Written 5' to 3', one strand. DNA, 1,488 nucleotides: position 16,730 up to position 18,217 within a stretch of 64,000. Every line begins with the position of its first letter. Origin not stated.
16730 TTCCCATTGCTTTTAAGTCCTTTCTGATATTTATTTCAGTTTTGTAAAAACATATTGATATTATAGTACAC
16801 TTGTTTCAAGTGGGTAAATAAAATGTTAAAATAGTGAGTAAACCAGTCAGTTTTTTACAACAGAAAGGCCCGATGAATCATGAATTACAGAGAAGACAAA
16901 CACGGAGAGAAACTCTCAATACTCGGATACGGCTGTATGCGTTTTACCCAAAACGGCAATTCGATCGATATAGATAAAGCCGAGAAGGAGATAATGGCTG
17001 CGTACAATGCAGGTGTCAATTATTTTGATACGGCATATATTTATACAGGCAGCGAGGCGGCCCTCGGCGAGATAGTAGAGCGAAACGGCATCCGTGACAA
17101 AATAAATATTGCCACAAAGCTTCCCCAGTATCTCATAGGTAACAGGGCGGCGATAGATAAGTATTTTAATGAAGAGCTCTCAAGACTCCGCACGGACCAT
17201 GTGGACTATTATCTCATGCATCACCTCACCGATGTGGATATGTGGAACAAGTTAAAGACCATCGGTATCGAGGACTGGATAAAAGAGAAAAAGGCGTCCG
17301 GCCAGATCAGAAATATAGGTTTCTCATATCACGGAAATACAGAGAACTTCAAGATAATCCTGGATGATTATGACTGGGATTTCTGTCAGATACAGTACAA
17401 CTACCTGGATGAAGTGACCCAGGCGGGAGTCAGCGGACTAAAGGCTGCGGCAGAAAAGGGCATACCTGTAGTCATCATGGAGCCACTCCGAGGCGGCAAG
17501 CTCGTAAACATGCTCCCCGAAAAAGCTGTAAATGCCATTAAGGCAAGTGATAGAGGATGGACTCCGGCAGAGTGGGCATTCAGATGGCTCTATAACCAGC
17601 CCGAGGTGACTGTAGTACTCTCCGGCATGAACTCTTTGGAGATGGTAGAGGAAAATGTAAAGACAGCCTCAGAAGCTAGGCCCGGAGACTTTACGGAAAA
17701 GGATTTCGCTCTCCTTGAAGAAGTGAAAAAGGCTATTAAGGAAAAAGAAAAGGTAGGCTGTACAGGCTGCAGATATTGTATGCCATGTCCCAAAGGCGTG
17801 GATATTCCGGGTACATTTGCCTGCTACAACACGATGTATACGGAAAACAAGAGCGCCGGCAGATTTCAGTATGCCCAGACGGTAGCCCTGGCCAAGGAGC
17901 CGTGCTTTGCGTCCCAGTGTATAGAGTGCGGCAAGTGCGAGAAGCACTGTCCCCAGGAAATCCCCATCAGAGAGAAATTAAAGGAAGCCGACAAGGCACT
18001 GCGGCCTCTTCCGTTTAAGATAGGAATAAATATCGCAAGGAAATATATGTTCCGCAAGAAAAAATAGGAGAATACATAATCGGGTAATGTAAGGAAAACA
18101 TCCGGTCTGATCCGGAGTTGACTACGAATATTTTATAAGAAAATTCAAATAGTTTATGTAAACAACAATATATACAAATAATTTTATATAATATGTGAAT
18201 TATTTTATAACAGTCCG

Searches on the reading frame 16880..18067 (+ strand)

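Call 4: search_protein_families(library=pfam, proteins=[window:16880-18067:+])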
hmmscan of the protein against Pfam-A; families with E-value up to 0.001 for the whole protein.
window:16880-18067:+ (395 aa): 4 families
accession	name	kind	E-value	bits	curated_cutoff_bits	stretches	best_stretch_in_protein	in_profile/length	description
PF00248.27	Aldo_ket_red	-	6.5e-40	137.5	24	1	15-282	2-289/291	Aldo/keto reductase family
PF13187.11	Fer4_9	-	2.5e-07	31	27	1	294-360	2-50/52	4Fe-4S dicluster domain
PF13534.11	Fer4_17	-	9.4e-07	29.7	22.2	1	294-361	2-60/61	4Fe-4S dicluster domain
PF13746.11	Fer4_18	-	0.00016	22.3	27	0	340-368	54-82/114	4Fe-4S dicluster domain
